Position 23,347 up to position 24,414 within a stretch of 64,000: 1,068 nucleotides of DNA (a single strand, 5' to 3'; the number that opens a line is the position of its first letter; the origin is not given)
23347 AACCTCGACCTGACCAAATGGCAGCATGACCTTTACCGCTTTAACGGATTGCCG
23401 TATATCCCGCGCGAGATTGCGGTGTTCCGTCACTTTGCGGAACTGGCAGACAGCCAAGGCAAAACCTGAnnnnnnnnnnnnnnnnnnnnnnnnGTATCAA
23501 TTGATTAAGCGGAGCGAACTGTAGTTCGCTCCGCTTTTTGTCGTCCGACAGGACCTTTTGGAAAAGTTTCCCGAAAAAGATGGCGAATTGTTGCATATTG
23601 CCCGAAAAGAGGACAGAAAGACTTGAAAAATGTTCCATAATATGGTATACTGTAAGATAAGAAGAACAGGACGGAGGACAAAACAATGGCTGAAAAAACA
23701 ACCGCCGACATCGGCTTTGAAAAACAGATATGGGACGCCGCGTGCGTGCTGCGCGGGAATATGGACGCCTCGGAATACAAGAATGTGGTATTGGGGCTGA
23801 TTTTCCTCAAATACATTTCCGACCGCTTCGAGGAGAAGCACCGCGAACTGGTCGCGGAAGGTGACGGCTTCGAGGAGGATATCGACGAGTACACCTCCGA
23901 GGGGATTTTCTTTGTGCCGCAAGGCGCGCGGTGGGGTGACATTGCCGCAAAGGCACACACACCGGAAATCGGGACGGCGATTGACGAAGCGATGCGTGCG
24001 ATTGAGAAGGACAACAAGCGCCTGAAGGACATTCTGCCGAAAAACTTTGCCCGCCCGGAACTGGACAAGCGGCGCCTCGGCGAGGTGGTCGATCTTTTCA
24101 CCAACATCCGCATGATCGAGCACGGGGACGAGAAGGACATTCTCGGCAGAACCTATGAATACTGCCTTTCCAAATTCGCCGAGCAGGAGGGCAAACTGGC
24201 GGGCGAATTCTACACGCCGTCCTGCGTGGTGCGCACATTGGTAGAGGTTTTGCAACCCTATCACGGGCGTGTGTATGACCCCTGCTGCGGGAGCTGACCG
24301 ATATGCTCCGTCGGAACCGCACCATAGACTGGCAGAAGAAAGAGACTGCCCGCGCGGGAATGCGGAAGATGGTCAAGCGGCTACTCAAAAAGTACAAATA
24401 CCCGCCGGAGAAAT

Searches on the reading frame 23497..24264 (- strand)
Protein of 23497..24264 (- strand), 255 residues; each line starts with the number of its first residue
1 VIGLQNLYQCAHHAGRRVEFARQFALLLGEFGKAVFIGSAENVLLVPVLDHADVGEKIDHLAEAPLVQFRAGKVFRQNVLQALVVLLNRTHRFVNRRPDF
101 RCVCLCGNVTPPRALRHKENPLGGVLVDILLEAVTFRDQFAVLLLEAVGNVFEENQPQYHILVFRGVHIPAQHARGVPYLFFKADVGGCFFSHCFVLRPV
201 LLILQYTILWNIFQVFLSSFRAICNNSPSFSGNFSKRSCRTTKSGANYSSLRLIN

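Call 10: search_protein_families(library=pfam, proteins=[window:23497-24264:-], max_evalue=0.001)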
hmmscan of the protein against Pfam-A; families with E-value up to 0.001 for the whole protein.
window:23497-24264:- (255 aa): 0 families

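Call 52: search_protein_families(library=phrogs, proteins=[window:23497-24264:-], max_evalue=0.01)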
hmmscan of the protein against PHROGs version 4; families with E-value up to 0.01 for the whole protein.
window:23497-24264:- (255 aa): 0 families

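Call 53: search_protein_families(library=padloc, proteins=[window:23497-24264:-], max_evalue=0.001)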
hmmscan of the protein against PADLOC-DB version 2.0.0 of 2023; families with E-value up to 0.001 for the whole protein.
window:23497-24264:- (255 aa): 0 families

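Call 65: find_encoding_contigs(protein=window:23497-24264:-, flank=10000, max_places=8)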
Protein window:23497-24264:- (255 aa): no gene with exactly this product is on record in the collection.
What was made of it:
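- Tried and rejected: It failed (call 65).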
